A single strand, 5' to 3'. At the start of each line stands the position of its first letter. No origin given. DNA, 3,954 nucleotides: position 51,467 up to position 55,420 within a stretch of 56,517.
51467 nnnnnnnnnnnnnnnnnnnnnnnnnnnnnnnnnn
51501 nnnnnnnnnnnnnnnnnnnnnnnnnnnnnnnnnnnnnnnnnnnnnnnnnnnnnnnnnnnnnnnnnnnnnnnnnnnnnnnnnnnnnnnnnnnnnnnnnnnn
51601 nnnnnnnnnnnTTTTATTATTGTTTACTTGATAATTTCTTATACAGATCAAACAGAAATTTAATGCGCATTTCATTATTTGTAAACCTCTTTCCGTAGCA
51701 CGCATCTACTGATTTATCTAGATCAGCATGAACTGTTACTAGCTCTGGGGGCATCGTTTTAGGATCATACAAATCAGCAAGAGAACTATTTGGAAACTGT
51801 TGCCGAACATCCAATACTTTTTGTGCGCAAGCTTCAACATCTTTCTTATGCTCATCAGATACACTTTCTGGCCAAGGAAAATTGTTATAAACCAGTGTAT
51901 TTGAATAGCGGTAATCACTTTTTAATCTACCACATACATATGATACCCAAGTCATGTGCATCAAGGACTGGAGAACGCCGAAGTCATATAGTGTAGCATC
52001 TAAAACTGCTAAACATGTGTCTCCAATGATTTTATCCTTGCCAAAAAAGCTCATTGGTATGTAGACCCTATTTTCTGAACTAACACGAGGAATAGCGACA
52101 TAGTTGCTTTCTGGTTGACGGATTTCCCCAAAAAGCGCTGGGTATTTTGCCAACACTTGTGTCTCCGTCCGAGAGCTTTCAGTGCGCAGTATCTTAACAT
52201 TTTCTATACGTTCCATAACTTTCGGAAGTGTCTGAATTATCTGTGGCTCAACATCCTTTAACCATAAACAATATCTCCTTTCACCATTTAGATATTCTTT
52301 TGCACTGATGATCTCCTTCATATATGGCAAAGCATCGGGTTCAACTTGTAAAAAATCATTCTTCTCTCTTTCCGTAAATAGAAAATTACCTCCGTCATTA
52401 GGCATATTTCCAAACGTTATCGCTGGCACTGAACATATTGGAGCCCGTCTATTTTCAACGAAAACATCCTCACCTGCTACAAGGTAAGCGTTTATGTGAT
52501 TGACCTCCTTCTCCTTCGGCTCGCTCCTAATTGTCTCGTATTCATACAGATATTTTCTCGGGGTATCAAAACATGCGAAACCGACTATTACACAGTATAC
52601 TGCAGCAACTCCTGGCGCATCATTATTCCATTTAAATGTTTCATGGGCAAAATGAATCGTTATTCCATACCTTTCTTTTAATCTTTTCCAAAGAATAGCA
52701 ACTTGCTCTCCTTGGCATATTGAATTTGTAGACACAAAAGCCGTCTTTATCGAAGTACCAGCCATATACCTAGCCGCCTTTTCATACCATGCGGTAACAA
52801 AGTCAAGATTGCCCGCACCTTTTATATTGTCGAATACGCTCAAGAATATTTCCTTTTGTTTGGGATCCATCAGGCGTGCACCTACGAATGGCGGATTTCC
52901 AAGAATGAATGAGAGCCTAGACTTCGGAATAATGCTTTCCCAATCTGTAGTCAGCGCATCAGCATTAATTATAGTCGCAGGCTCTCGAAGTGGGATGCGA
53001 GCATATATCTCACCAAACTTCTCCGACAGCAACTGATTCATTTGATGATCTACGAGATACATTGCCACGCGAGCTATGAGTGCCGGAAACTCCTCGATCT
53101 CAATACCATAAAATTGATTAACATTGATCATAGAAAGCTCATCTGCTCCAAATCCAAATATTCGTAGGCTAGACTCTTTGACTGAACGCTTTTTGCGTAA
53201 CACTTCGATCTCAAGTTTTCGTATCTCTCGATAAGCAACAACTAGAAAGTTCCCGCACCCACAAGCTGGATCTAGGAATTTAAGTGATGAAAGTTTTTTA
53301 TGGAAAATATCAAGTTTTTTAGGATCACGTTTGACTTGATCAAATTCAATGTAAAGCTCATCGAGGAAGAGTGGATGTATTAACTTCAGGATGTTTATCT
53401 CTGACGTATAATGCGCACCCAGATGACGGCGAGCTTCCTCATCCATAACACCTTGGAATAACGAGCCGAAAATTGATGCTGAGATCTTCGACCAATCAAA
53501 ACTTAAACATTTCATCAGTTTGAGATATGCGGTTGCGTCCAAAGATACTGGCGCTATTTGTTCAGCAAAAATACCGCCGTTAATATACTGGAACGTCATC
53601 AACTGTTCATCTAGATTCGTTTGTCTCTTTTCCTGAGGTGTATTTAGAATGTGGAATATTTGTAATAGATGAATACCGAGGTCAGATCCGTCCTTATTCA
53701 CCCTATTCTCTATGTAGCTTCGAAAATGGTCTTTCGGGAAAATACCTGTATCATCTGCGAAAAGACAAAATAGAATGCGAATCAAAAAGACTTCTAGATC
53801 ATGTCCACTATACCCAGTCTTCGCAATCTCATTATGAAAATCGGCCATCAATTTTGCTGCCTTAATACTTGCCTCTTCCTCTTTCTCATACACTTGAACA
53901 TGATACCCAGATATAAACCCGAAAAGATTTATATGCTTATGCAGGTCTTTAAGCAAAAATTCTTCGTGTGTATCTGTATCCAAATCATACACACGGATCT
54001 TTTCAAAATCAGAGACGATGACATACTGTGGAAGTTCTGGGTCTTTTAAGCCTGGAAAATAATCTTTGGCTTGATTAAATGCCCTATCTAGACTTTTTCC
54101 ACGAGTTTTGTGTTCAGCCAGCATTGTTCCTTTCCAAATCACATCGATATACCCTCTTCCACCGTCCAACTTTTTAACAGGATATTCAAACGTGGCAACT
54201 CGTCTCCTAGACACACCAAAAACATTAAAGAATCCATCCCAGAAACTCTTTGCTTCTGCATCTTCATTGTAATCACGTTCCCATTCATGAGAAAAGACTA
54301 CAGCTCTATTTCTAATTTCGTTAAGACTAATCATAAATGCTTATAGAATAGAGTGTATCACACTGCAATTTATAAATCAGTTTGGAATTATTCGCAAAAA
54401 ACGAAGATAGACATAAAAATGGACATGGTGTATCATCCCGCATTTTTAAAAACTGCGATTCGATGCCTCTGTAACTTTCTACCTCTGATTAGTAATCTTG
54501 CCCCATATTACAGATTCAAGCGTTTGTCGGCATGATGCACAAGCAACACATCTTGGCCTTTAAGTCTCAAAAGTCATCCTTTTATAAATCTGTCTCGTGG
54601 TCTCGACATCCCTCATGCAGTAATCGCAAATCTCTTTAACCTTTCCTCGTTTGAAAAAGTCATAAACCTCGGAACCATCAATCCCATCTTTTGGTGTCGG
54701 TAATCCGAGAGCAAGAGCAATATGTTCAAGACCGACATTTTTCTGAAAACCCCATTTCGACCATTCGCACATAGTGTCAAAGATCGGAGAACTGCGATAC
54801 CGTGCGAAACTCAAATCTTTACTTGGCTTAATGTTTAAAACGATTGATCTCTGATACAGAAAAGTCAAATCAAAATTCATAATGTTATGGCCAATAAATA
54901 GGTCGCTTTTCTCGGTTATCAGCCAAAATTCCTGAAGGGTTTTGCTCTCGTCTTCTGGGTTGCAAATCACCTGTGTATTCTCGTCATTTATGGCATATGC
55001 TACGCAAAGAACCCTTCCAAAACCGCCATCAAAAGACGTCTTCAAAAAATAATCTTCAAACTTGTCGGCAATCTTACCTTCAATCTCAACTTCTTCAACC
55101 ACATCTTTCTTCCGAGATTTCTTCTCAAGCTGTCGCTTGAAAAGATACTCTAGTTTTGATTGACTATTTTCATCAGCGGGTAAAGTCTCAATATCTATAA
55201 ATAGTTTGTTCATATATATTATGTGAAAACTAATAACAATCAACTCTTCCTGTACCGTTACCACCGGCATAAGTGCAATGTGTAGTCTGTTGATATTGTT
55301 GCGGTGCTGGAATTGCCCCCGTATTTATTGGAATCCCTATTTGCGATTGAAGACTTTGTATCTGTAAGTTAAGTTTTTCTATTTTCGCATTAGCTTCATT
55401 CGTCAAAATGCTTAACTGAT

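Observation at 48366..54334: Ser/Thr kinase fused to a TGT/DpdA-like CxCxxC domain, next to two small PD-(D/E)xK proteins and an MmeI-type RM enzyme: candidate undescribed defence module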

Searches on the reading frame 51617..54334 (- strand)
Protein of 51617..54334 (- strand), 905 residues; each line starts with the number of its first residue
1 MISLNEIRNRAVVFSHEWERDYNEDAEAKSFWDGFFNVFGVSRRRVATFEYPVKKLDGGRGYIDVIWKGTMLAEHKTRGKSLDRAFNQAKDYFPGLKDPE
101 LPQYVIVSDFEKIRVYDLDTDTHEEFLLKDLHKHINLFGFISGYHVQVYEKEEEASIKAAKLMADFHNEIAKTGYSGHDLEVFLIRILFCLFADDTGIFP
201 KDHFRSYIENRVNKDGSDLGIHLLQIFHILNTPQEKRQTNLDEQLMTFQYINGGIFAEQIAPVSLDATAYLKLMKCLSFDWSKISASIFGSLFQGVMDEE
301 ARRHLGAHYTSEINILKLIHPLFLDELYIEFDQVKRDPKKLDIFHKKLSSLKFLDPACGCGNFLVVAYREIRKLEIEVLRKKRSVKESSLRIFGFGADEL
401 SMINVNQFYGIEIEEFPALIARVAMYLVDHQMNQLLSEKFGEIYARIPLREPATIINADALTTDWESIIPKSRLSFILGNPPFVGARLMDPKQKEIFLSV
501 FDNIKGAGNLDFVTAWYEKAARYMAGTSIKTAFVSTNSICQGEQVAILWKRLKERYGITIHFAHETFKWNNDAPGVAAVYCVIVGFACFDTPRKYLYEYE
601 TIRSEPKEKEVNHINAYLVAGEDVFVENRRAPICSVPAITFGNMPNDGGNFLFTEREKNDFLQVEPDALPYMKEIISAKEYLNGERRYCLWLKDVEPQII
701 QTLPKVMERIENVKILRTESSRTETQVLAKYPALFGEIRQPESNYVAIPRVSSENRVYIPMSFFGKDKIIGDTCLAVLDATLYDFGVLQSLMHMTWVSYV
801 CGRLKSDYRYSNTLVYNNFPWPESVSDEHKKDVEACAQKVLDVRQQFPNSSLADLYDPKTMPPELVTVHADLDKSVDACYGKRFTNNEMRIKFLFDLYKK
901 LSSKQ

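Call 3: search_protein_families(library=pfam, proteins=[window:51617-54334:-], max_evalue=0.1)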
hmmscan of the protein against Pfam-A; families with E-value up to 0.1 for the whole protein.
window:51617-54334:- (905 aa): 8 families
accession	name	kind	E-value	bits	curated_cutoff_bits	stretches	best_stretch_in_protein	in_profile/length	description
PF20473.4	MmeI_Mtase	-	1.4e-88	296.9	27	1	333-597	3-258/259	MmeI, DNA-methyltransferase domain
PF20466.3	MmeI_TRD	-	7e-75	251.4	27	1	621-823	2-206/207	MmeI, target recognition domain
PF20464.3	MmeI_N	-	1.1e-39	137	27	1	10-172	2-180/181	MmeI, N-terminal domain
PF20467.3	MmeI_C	-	3.1e-27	95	27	1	825-903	1-80/83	MmeI, C-terminal domain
PF20465.4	MmeI_hel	-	6e-23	81.8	27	1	178-256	1-75/75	MmeI, helicase spacer domain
PF07669.17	Eco57I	-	6.7e-06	26.7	25.3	1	406-546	1-147/171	Eco57I restriction-modification methylase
PF02384.22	N6_Mtase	-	0.00021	21.2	20.4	1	353-486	50-138/311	N-6 DNA Methylase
PF04313.20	HSDR_N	-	0.08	13.2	25.1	0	72-121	141-195/198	Type I restriction enzyme R protein N terminus (HSDR_N)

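Call 4: search_protein_families(library=padloc, proteins=[window:51617-54334:-], max_evalue=0.1)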
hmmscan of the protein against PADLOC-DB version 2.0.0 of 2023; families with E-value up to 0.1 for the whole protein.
window:51617-54334:- (905 aa): 32 families (the best 25 are shown)
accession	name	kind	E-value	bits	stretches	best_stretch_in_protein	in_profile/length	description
PDLC03598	REase_MTase_IIG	-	0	1172.9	1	2-904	3-910/912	Type IIG restriction enzyme-methyltransferase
PDLC03599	REase_MTase_IIG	-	1.4e-99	332.3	2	23-710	21-708/959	Type IIG restriction enzyme-methyltransferase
PDLC03627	REase_MTase_IIG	-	3e-81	271.6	2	76-461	110-511/1136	Type IIG restriction enzyme-methyltransferase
PDLC04134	mad2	-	4.1e-42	142.6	1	21-557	2-418/492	mads_2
PDLC02643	DrmMI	-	3e-28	96.2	2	477-856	872-1240/1347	DrmMI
PDLC03609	REase_MTase_IIG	-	3e-11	39.9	2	334-545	420-625/1066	Type IIG restriction enzyme-methyltransferase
PDLC02644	DrmMI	-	7.9e-10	35.3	1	475-583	383-492/988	DrmMI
PDLC02640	DrmMI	-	5.7e-09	32.2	1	756-882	776-910/1015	DrmMI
PDLC03630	REase_MTase_IIG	-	1.1e-08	31.5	1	288-413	353-470/1100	Type IIG restriction enzyme-methyltransferase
PDLC03021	MTase_I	-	1.5e-08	31.9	1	353-486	188-285/491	Type I methyltransferase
PDLC03335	MTase_II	-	8.5e-08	29.3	1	352-554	105-274/607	Type II methyltransferase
PDLC02646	DrmMI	-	3.9e-07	26.6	2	476-572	285-382/792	DrmMI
PDLC02639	DrmMI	-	2e-06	24.4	1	475-585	584-694/803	DrmMI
PDLC03618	REase_MTase_IIG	-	2.7e-06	22.9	1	782-825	1163-1207/1429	Type IIG restriction enzyme-methyltransferase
PDLC03580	REase_II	-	3.8e-06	23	1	287-411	360-479/1112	Type II restriction enzyme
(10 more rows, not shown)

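Call 5: search_protein_families(library=ncbifam, proteins=[window:51617-54334:-], max_evalue=0.1)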
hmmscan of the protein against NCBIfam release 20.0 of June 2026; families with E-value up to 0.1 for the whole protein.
window:51617-54334:- (905 aa): 5 families
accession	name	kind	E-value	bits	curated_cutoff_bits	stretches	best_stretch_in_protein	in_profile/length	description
NF033455.1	BREX_6_MTaseX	exception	0.00024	18.8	900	1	346-431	325-402/1319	BREX-6 system adenine-specific DNA-methyltransferase PglX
NF033452.1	BREX_1_MTaseX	exception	0.00039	18.4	500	1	332-426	292-376/1210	BREX-1 system adenine-specific DNA-methyltransferase PglX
NF047738.1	antiphage_MADS2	equivalog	0.016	13.5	720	1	352-484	334-453/654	methylation-associated defense system DNA methyltransferase MAD2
TIGR02987.1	met_A_Alw26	exception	0.031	13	353.5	1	349-378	31-60/523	Alw26I/Eco31I/Esp3I family type II restriction adenine-specific DNA-methyltransferase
NF033451.1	BREX_2_MTaseX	equivalog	0.073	10.7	400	0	348-372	222-246/1185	BREX-2 system adenine-specific DNA-methyltransferase PglX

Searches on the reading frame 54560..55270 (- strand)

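Call 3: search_protein_families(library=pfam, proteins=[window:54560-55270:-], max_evalue=0.1)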
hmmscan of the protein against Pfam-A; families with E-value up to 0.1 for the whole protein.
window:54560-55270:- (236 aa): 6 families
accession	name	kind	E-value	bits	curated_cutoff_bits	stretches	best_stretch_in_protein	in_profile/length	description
PF10108.15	DNA_pol_B_exo2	-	1.4e-16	61.3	24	1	96-233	22-174/213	Predicted 3'-5' exonuclease related to the exonuclease domain of PolB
PF13482.12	RNase_H_2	-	6.4e-10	39.7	22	1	81-232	11-164/165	RNase_H superfamily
PF03104.25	DNA_pol_B_exo1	-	1.6e-05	24.9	23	1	97-154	133-191/242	DNA polymerase family B, exonuclease domain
PF01612.26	DNA_pol_A_exo1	-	8.6e-05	22.8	23.6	1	117-233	71-169/173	3'-5' exonuclease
PF18136.6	DNApol_Exo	-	0.039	13.6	26.7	0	210-232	256-278/282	DNA mitochondrial polymerase exonuclease domain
PF08408.16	DNA_pol_B_3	-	0.082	13.5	25.5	0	193-230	86-123/128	DNA polymerase family B viral insert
